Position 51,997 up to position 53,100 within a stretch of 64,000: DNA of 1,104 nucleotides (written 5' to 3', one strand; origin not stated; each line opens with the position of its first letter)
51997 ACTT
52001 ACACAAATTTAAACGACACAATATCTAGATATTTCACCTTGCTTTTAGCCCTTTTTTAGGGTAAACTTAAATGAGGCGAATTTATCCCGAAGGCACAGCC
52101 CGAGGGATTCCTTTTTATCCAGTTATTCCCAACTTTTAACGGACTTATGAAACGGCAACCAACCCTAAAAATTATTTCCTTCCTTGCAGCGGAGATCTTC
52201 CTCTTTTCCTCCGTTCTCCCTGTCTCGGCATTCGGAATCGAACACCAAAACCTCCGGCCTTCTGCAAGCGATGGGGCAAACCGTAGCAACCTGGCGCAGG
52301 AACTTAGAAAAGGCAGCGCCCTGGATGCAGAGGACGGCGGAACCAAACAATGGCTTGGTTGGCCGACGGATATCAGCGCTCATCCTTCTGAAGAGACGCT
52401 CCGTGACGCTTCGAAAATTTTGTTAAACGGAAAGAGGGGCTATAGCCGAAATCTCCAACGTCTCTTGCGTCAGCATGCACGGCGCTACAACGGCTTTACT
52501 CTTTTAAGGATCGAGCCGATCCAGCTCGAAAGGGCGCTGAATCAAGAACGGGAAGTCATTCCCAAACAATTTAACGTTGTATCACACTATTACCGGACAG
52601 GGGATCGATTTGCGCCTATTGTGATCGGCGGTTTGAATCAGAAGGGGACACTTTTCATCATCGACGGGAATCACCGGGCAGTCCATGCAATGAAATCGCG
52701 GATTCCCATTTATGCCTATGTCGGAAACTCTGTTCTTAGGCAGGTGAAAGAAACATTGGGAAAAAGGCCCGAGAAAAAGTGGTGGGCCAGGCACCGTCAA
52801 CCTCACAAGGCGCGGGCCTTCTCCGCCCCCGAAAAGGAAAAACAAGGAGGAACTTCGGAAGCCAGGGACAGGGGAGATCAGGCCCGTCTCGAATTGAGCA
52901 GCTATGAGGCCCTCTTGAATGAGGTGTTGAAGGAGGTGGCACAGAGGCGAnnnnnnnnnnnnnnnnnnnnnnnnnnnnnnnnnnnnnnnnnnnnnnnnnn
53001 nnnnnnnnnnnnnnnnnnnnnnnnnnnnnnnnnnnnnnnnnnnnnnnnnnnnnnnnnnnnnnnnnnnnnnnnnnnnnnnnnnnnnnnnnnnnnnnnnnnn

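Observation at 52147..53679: Unusual architecture: signal peptide + ParB/Srx-like 'IIDGNHR' module + P-loop kinase-like domain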

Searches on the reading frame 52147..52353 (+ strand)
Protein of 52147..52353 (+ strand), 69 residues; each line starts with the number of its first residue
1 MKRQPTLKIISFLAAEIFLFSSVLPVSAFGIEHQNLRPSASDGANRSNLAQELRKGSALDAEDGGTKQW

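Call 29: find_homologous_proteins(query=A2, max_evalue=10)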
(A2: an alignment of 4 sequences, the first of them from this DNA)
Query A2 (4 sequences): 230 candidates shared short words with the query, none scored E <= 10.

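Call 50: search_protein_families(library=ncbifam, proteins=[window:52147-52353:+], max_evalue=10)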
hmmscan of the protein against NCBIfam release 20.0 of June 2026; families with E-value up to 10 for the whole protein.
seq(69 aa): 0 families

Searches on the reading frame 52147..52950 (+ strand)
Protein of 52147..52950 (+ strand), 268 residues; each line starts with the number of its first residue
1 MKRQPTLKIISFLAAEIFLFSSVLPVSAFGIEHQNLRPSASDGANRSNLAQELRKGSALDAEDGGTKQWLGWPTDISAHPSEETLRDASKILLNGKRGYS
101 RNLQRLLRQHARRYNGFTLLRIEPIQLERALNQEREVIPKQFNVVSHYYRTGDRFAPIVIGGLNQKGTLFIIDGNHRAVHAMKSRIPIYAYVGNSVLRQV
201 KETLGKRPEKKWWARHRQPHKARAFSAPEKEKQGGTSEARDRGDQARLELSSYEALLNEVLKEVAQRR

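Call 6: search_protein_families(library=pfam, proteins=[window:52147-52950:+], max_evalue=10)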
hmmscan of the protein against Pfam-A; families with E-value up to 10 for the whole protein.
seq(268 aa): 0 families

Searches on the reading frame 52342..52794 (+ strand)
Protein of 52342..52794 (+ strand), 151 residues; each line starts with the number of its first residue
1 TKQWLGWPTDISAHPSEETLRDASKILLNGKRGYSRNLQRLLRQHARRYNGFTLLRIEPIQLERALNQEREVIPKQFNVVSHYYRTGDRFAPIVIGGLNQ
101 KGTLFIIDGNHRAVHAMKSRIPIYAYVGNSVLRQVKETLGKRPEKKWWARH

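Call 6: search_protein_families(library=pfam, proteins=[window:52399-52785:+], max_evalue=10)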
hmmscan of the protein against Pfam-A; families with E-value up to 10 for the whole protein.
seq(129 aa): 1 family
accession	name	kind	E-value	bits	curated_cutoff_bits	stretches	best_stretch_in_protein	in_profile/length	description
PF23719.1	VapB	-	0.057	14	27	1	64-107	54-92/97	Antitoxin VapB-like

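Call 23: search_protein_representatives(protein=window:52342-52794:+)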
Query: 151 residues. Proteins with E-value up to 0.001 (for the whole library): 3; up to 1e-10: 2; up to 1e-30: 2. The best 3 are listed.
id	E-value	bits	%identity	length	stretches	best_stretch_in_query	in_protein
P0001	2.2e-96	336.6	100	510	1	1-151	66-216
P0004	4.0e-31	124.8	48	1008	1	6-142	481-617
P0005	2.9e-06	44.0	31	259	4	95-131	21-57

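Call 26: search_protein_families(library=pfam, proteins=[P0004], max_evalue=0.1)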
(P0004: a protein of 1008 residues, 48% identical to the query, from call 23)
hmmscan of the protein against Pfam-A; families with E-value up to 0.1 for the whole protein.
P0004 (1008 aa): 12 families
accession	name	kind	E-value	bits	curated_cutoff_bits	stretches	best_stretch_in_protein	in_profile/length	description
PF13649.12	Methyltransf_25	-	2.4e-20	73.5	27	1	804-894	1-97/97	Methyltransferase domain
PF08241.18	Methyltransf_11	-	4.5e-19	69.3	21.2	1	805-897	1-94/95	Methyltransferase domain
PF13489.12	Methyltransf_23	-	5.9e-12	46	27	1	800-942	22-163/164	Methyltransferase domain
PF08242.18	Methyltransf_12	-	1.3e-09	39.1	30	1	805-896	1-98/98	Methyltransferase domain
PF13847.12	Methyltransf_31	-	6.5e-08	32.8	27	1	803-897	6-108/145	Methyltransferase domain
PF14542.12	Acetyltransf_CG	-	2e-05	25.1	30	1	123-166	12-56/80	GCN5-related N-acetyl-transferase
PF00583.31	Acetyltransf_1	-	2.9e-05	24.7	20.7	1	92-168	19-93/116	Acetyltransferase (GNAT) family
PF01209.24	Ubie_methyltran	-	0.0051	16.6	20.1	1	824-897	74-150/233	ubiE/COQ5 methyltransferase family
PF05724.17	TPMT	-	0.011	15.8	26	1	808-846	45-86/218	Thiopurine S-methyltransferase (TPMT)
PF01728.25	FtsJ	-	0.016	15.6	24.1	1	801-861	22-84/181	FtsJ-like methyltransferase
PF13508.13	Acetyltransf_7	-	0.024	15.5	27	0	123-196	17-83/84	Acetyltransferase (GNAT) domain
PF02599.21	CsrA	-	0.091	13.2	27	0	716-742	20-46/53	Global regulator protein family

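Call 27: find_encoding_contigs(protein=P0004, flank=10000, max_places=4)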
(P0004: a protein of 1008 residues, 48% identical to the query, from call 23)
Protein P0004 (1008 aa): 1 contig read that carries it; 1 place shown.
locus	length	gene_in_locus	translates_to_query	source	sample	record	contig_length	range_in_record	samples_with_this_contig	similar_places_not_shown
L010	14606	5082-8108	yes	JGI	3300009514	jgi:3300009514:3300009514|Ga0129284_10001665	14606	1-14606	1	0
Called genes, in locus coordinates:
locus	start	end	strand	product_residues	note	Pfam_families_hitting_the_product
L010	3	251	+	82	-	?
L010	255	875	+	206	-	PF04367:DUF502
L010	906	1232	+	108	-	PF01127:Sdh_cyt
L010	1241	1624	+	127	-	PF01127:Sdh_cyt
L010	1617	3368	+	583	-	PF00890:FAD_binding_2, PF01266:DAO, PF01946:Thi4 (faint), PF03486:HI0933_like (faint), PF07992:Pyr_redox_2 (faint), PF02910:Succ_DH_flav_C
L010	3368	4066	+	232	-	PF13085:Fer2_3, PF13237:Fer4_10, PF13183:Fer4_8, PF13534:Fer4_17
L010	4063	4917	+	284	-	PF02621:VitK2_biosynth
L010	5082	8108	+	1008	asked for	PF14542:Acetyltransf_CG (faint), PF13489:Methyltransf_23, PF08241:Methyltransf_11, PF08242:Methyltransf_12, PF13649:Methyltransf_25, PF13847:Methyltransf_31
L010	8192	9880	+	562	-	PF00920:ILVD_EDD_N, PF24877:ILV_EDD_C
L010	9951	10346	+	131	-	-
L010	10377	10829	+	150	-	PF02311:AraC_binding (weak), PF07883:Cupin_2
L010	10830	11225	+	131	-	PF14489:QueF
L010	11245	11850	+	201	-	PF00578:AhpC-TSA, PF08534:Redoxin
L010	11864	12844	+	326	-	PF08331:QueG_DUF1730, PF14697:Fer4_21 (faint), PF00037:Fer4 (faint), PF13484:Fer4_16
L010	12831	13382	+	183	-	PF08819:DUF1802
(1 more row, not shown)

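Call 39: search_solved_structures(query=A3, max_evalue=10, show_alignments=3)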
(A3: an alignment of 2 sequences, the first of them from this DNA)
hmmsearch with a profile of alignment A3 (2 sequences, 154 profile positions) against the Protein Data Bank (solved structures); distinct sequences matched with E-value up to 10: 1.
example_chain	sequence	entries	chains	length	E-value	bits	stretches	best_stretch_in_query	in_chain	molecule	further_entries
5y4u_A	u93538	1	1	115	1.6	11.9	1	30-59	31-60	Monothiol glutaredoxin-3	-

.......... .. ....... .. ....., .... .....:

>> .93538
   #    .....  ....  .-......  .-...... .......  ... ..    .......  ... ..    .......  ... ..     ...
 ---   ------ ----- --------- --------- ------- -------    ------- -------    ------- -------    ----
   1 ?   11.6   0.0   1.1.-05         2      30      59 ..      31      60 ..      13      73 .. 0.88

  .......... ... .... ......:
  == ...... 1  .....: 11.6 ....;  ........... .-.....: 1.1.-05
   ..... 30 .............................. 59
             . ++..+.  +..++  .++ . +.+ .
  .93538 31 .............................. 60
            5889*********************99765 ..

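Call 44: predict_structure(alignment_id=A3)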
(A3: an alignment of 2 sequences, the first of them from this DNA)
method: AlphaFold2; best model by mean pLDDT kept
length: 151 residues; sequences in the alignment: 2
mean_pLDDT: 46.3   pTM: 0.48
mean pLDDT of the five models: 46.3, 45.6, 43.3, 42.4, 42.3
residues with pLDDT >= 90: 0; 70-90: 2; 50-70: 52; < 50: 97
segments of 3 or more residues with pLDDT < 50: 1-38, 45-50, 70-93, 98-103, 105-119, 144-151
pLDDT, mean of each block of 10 residues (from residue 1): 27 35 40 44 49 65 60 34 36 48 44 44 60 64 48 36
secondary structure, 60 per line:
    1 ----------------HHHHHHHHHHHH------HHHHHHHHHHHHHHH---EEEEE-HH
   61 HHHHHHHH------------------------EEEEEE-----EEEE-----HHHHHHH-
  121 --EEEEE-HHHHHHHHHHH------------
elements in order: H17-28 H35-49 E53-57 H59-68 E93-98 E104-107 H113-119 E123-127 H129-139

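Call 70: search_protein_families(library=padloc, proteins=[P0004], max_evalue=0.1)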
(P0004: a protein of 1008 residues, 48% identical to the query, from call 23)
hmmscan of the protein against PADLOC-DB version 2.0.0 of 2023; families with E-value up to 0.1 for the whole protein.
P0004 (1008 aa): 1 family
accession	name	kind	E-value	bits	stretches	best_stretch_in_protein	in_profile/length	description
PDLC04134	mad2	-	8.8e-18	62.4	1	793-957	283-437/492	mads_2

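Call 80: fold_search(model_id=the predicted structure, library=pdb)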
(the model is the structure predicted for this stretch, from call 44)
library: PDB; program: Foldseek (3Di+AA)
matches with E <= 10: 104; with E <= 0.001: 0
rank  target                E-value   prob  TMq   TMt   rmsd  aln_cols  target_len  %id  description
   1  4i1t                  5.8e-01  0.06  0.16  0.15  15.4       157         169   11  Crystal structure of the cap-snatching endonuclease from Pichinde virus (released 2014-02-26)
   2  3ik1                  1.2e+00  0.03  0.18  0.11  14.1       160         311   11  Lactobacillus casei Thymidylate Synthase in Ternary Complex with dUMP and the Phtalimidic Derivative 20C (released 2010-08-11)
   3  2oip_E                2.1e+00  0.03  0.20  0.08  17.6       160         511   18  Crystal Structure of the S290G Active Site Mutant of TS-DHFR from Cryptosporidium hominis (released 2007-07-17)
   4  3pfo_A                2.1e+00  0.02  0.18  0.10  16.8       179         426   12  Crystal structure of a putative acetylornithine deacetylase (RPA2325) from RHODOPSEUDOMONAS PALUSTRIS CGA009 at 1.90 A (released 2010-11-10)
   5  7sqq_A                2.1e+00  0.01  0.13  0.05  20.0       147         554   10  201Phi2-1 Chimallin Cubic (O, 24mer) assembly (released 2022-07-27)
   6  6czm_A                2.2e+00  0.02  0.15  0.09  19.3       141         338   11  Crystal structure of Medicago truncatula ATP-phosphoribosyltransferase in tense form (released 2018-08-15)
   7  2jlg_A                2.5e+00  0.02  0.15  0.05  19.1       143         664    8  STRUCTURAL EXPLANATION FOR THE ROLE OF MN IN THE ACTIVITY OF PHI6 RNA-DEPENDENT RNA POLYMERASE (released 2008-11-04)
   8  6lgq_C                2.6e+00  0.02  0.14  0.10  14.7       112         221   15  The crystal complex structure of histidine kinase and response regulator (released 2020-12-09)
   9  9p1m_B                2.8e+00  0.06  0.24  0.09   7.5       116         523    5  Cryo-EM structure of CD73 in complex with antibody Sym024 (released 2025-12-24)
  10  6pf7_A                3.0e+00  0.03  0.17  0.07   7.3        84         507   19  Crystal structure of TS-DHFR from Cryptosporidium hominis in complex with NADPH, FdUMP and 2-(4-((2-amino-4-oxo-4,7-di (released 2019-10-02)
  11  7zmj_F                3.0e+00  0.01  0.12  0.07  16.7       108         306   12  SFX structure of dye-type peroxidase DtpB R243A variant in the ferric state (released 2022-12-07)
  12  6wep_A                3.1e+00  0.04  0.18  0.08   6.9        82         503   20  Crystal structure of TS-DHFR from Cryptosporidium hominis with Apo-TS site (released 2020-06-17)
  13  4ky8_A                3.1e+00  0.03  0.18  0.08  13.1       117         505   18  Crystal structure of TS-DHFR from Cryptosporidium hominis in complex with NADPH, methotrexate, FdUMP and 4-((2-amino-6 (released 2013-08-21)
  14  1vza                  3.3e+00  0.03  0.18  0.11  12.9       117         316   14  THYMIDYLATE SYNTHASE E60D MUTANT BINARY COMPLEX WITH 2'-DEOXYURIDINE 5'-MONOPHOSPHATE (DUMP) (released 1997-03-12)
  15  6pf6_A                3.3e+00  0.02  0.17  0.11  13.1       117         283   11  Crystal structure of TS-DHFR from Cryptosporidium hominis in complex with NADPH, FdUMP and 2-(4-((2-amino-4-oxo-4,7-di (released 2019-10-16)
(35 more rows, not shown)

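Call 91: search_protein_families(library=phrogs, proteins=[P0004], max_evalue=0.01)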
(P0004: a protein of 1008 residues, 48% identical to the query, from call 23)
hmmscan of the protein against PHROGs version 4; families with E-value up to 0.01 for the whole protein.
P0004 (1008 aa): 4 families
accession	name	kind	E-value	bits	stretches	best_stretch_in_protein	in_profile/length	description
phrog_4752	-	other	2.4e-06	28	1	803-898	54-158/241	tRNA methyltransferase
phrog_22502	-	other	4.4e-06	27.6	1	804-900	75-175/276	methyltransferase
phrog_954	-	other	0.0066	16.7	0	801-865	51-115/229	DNA methyltransferase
phrog_1249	-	other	0.0088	16.8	0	94-204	47-155/180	acetyltransferase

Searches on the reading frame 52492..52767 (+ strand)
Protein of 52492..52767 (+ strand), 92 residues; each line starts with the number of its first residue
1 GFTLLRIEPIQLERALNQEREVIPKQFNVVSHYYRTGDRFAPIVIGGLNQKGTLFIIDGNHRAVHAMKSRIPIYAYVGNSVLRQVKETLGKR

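Call 46: search_protein_families(library=phrogs, proteins=[window:52495-52761:+], max_evalue=10)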
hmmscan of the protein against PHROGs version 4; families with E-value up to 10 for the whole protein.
seq(89 aa): 3 families
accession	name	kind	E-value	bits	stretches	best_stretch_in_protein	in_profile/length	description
phrog_1033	-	DNA, RNA and nucleotide metabolism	0.00017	22.5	1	7-78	39-117/334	ParB-like partition protein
phrog_723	-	DNA, RNA and nucleotide metabolism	0.013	16.3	1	37-70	44-78/223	ParB-like partition protein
phrog_12305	-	DNA, RNA and nucleotide metabolism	0.24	11.5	1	53-76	52-75/271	ParB-like partition protein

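Call 47: search_protein_families(library=pfam, proteins=[window:52495-52761:+], max_evalue=10)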
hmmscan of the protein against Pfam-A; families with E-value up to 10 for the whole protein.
seq(89 aa): 1 family
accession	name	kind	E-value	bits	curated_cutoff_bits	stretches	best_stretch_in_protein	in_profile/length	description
PF23719.1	VapB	-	0.034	14.7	27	1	32-75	54-92/97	Antitoxin VapB-like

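Call 58: search_dna_similar(query=window:52492-52767:+, collection=phages, mode=protein, max_evalue=10, max_rows=25)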
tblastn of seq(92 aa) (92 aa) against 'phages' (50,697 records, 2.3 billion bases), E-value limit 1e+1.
Records with a match: 55; places in all: 55; records where one place covers at least 80% of the query: 0.
Best place of each record, by identity: <60% 55.
By first word of the organism name: Listeria 44; Mycobacterium 7; Arthrobacter 2; Vibrio 1; Enterococcus 1.
By host as written in the record: Listeria monocytogenes 33; Mycobacterium abscessus GD40 2; Listeria monocytogenes CRIFS culture collection code: C519 2; - 2; Arthrobacter globiformis B-2979 2; Mycobacterium abscessus GD35 1; Mycobacterium abscessus GD57 1; Mycobacterium abscessus GD22 1; and 11 more.
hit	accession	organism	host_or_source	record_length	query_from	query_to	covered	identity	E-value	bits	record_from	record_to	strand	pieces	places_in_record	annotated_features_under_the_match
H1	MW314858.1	Mycobacterium phage phiGD20-1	Mycobacterium abscessus GD35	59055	3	70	74%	31.9%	4e-1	34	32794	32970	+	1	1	45: ParB-like nuclease domain protein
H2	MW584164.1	Mycobacterium phage prophiGD57-2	Mycobacterium abscessus GD57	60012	3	70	74%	31.9%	4e-1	34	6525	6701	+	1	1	14: ParB-like nuclease domain protein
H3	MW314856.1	Mycobacterium phage phiGD22-1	Mycobacterium abscessus GD40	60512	3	70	74%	31.9%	4e-1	34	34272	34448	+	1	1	47: ParB-like nuclease domain protein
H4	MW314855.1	Mycobacterium phage phiGD23-1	Mycobacterium abscessus GD40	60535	3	70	74%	31.9%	4e-1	34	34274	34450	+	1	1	47: ParB-like nuclease domain protein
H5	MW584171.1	Mycobacterium phage prophiGD22-1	Mycobacterium abscessus GD22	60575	3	70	74%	31.9%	4e-1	34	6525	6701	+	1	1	14: ParB-like nuclease domain protein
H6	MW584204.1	Mycobacterium phage prophiGD21-2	Mycobacterium abscessus GD21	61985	3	70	74%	31.9%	4e-1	34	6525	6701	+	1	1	14: ParB-like nuclease protein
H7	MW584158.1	Mycobacterium phage prophiGD20-1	Mycobacterium abscessus GD20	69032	3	70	74%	31.9%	4e-1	34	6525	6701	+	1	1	13: ParB-like nuclease protein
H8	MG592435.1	Vibrio phage 1.055.O._10N.286.55.E9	Enterovibrio norvegicus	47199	20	78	64%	35.5%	2e+0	32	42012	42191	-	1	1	hypothetical protein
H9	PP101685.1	Listeria phage 20422-1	Listeria monocytogenes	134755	25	77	58%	38.2%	4e+0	31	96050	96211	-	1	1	cell wall-binding protein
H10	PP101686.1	Listeria phage 805405-1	Listeria monocytogenes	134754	25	77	58%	38.2%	4e+0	31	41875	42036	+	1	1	cell wall-binding protein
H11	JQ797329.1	Listeria phage vB_LmoM_AG20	Listeria monocytogenes CRIFS culture ...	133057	25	77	58%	38.2%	5e+0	31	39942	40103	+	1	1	hypothetical protein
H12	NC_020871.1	Listeria phage vB_LmoM_AG20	Listeria monocytogenes CRIFS culture ...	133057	25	77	58%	38.2%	5e+0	31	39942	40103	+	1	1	hypothetical protein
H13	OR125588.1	Listeria phage cka18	Listeria monocytogenes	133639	25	77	58%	38.2%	5e+0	31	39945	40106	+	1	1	record has no annotation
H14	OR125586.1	Listeria phage cka16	Listeria monocytogenes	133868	25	77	58%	38.2%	5e+0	31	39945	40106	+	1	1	record has no annotation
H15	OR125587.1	Listeria phage cka17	Listeria monocytogenes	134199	25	77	58%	38.2%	5e+0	31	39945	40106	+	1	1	record has no annotation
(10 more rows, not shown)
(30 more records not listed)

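Call 60: get_annotated_region(hit=H1, flank=1500)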
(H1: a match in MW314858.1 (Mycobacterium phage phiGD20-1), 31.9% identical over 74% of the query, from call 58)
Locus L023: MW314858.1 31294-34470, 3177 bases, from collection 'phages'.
description: Mycobacterium phage phiGD20-1, complete genome.
organism: Mycobacterium phage phiGD20-1 (NCBI taxid 2794951)
taxonomy: Viruses; Duplodnaviria; Heunggongvirae; Uroviricota; Caudoviricetes
host: Mycobacterium abscessus GD35; source: -; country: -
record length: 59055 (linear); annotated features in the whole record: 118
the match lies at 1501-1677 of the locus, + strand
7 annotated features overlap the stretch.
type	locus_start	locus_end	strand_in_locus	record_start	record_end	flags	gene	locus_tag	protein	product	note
CDS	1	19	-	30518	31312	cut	42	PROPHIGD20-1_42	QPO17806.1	immunity repressor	-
CDS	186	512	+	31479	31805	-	43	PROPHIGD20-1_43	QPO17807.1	helix-turn-helix DNA binding domain protein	-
CDS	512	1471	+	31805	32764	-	44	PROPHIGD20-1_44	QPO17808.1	helix-turn-helix DNA binding domain protein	-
CDS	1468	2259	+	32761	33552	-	45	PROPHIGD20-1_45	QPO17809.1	ParB-like nuclease domain protein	-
CDS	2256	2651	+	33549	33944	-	46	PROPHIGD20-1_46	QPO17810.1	hypothetical protein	-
CDS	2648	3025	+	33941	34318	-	47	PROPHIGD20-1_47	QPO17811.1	hypothetical protein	-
CDS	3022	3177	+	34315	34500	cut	48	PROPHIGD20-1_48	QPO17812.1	excise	-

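Call 62: search_protein_families(library=pfam, proteins=[L023:1468-2259:+], max_evalue=0.01)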
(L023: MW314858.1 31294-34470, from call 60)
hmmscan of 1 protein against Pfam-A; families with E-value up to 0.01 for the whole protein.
L023:1468-2259:+ (263 aa): 1 family
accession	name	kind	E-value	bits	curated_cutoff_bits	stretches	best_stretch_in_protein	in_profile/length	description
PF20188.4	DUF6551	-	4.2e-15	56.4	26.8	1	19-226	5-210/242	Family of unknown function (DUF6551)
